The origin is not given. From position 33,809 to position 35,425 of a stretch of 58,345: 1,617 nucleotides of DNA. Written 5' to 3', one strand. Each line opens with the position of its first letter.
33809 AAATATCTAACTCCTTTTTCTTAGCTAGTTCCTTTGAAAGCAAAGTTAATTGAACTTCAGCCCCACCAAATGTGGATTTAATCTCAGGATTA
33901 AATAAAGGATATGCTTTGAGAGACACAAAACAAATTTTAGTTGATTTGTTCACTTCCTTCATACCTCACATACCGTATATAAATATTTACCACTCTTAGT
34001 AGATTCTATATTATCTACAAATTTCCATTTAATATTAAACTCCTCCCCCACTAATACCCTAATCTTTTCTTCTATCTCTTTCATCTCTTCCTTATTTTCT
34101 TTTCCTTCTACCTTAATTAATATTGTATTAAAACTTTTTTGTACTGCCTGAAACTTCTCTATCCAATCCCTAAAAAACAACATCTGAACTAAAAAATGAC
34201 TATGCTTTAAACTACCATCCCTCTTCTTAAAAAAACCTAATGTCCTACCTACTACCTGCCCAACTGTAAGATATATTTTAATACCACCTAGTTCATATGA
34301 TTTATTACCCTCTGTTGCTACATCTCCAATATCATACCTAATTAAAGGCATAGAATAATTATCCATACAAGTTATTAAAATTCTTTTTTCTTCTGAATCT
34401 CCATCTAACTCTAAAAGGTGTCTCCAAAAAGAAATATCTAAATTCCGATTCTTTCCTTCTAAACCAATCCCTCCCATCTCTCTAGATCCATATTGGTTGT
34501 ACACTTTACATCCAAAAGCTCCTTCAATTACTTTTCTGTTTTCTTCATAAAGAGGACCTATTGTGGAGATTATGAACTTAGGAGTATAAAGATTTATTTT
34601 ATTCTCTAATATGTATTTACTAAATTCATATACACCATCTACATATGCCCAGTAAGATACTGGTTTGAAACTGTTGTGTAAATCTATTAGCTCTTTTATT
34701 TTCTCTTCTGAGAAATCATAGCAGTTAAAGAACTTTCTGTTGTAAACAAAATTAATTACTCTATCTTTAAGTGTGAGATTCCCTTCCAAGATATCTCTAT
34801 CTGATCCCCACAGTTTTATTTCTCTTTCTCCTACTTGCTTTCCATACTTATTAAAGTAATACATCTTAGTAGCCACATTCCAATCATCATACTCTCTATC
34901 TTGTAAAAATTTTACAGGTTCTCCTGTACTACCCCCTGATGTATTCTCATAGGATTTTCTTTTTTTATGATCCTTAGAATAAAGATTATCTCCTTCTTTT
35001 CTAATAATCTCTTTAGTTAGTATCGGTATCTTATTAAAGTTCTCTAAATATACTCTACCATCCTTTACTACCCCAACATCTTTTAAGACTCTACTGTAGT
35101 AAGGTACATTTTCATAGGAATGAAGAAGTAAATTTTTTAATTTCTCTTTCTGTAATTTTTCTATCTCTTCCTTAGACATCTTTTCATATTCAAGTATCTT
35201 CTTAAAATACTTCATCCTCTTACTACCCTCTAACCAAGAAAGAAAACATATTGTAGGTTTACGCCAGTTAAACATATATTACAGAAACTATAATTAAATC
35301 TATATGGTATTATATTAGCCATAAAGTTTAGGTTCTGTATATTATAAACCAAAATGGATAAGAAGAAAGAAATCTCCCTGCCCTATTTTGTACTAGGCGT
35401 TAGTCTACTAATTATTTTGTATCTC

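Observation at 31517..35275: CapK - GT4 - CapK sandwich: two paralogous adenylate-forming enzymes embedded in a glycan operon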

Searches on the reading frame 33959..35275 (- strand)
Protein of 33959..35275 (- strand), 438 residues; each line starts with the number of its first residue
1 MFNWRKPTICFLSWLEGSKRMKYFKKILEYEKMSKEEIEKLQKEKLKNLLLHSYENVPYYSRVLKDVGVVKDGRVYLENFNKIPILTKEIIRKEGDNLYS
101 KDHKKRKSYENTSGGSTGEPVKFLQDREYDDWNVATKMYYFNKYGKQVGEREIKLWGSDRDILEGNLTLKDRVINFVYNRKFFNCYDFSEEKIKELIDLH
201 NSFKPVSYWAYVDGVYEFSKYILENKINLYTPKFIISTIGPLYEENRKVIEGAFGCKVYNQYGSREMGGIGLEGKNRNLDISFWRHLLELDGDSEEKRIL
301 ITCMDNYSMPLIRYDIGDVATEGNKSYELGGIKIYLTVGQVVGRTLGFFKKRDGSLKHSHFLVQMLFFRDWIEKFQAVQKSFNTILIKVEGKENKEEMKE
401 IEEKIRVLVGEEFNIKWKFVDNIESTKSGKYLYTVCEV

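Call 3: search_protein_families(library=pfam, proteins=[window:33959-35275:-], max_evalue=0.01)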
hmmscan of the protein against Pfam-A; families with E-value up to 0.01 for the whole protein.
window:33959-35275:- (438 aa): 0 families

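Call 4: search_protein_families(library=ncbifam, proteins=[window:33959-35275:-], max_evalue=0.01)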
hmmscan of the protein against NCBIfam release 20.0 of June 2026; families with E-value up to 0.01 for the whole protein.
window:33959-35275:- (438 aa): 6 families
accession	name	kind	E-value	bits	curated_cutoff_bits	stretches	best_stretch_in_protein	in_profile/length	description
NF053551.1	FlxY_rubin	equivalog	7.2e-18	64.5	520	2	31-125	2-95/424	flexirubin biosynthesis putative acyl-CoA ligase FlxY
NF045666.1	DVU1553_fam_AMP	equivalog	1.3e-17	63.9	300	2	29-120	14-104/331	DVU_1553 family AMP-dependent CoA ligase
NF041878.1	paak_haloarch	equivalog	5.4e-15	54.9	700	1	29-132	4-108/427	phenylacetate--CoA ligase PaaK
TIGR02155.1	PA_CoA_ligase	equivalog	5.7e-13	48.2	646.3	1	31-122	1-92/422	phenylacetate--CoA ligase PaaK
TIGR03335.1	F390_ftsA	equivalog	5.5e-09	35.2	458.7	1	29-268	5-242/445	coenzyme F390 synthetase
TIGR02304.1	aden_form_hyp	equivalog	3.5e-07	29.6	251.9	1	174-425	161-414/430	F390 synthetase-related protein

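Call 21: find_homologous_proteins(query=window:33959-35275:-, max_evalue=1e-10)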
Query window:33959-35275:- (438 aa): 2386 proteins with E <= 1e-10 among 8000 candidates; the best 120 are listed.
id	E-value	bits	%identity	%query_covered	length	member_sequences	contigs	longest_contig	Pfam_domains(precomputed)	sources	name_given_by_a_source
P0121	8.5e-294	992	100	100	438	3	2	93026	PF27533.1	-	-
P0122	1.0e-193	662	65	100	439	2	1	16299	PF27533.1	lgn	-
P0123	1.9e-188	645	64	100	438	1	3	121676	PF27533.1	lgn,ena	-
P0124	2.2e-187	642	63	100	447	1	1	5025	PF27533.1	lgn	-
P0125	7.9e-186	636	63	100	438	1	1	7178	PF27533.1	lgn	-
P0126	1.0e-185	636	64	100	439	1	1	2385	PF27533.1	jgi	-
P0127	3.3e-185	634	63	100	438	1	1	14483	PF27533.1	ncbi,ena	-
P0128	2.3e-178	612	63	100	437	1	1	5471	PF27533.1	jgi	-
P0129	3.3e-178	611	62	100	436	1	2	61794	PF27533.1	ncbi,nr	ncbi:MAG: hypothetical protein BWY55_00198 [archaeon ADurb.Bin336]|nr:MAG: hypothetical protein BWY5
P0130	1.6e-172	593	60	100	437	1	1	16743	PF27533.1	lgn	-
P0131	8.1e-169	580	58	100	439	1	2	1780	PF27533.1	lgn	-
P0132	2.5e-168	579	59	100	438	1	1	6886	PF27533.1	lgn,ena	-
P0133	1.5e-167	576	59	100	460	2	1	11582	PF27533.1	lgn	-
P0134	3.4e-166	572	56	100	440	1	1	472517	PF27533.1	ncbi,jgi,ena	ncbi:MAG: hypothetical protein WC480_00200 [Patescibacteria group bacterium]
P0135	2.9e-163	562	58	100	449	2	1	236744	PF27533.1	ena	-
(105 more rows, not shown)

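Call 70: predict_structure(alignment_id=A2)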
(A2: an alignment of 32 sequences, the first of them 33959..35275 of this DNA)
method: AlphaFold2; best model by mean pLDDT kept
length: 438 residues; sequences in the alignment: 32
mean_pLDDT: 90.6   pTM: 0.87
mean pLDDT of the five models: 90.6, 90.3, 89.9, 86.9, 86.5
residues with pLDDT >= 90: 307; 70-90: 103; 50-70: 25; < 50: 3
segments of 3 or more residues with pLDDT < 50: 115-117
pLDDT, mean of each block of 10 residues (from residue 1): 87 90 96 96 98 98 98 96 94 94 94 62 91 96 95 81 64 87 87 95 97 93 96 93 93 97 91 92 97 91 97 92 95 95 79 88 82 90 94 93 89 94 75 84
secondary structure, 60 per line:
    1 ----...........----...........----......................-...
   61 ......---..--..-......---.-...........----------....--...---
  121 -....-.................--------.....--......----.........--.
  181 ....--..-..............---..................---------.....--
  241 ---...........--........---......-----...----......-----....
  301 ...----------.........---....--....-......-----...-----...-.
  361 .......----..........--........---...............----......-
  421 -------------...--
elements in order: H5-15 H20-30 H35-56 H58-66 H77-82 H88-98 E109-112 E122-125 H127-143 E152-156 H159-164 H169-177 E180-184 H190-203 E207-211 H212-224 E234-238 H244-254 E257-264 E268-273 E279-281 E286-291 E297-303 E314-322 E326-329 E332-335 E337-342 E348-350 E356-358 H360-367 E372-381 E384-391 H395-409 E414-419 E434-436
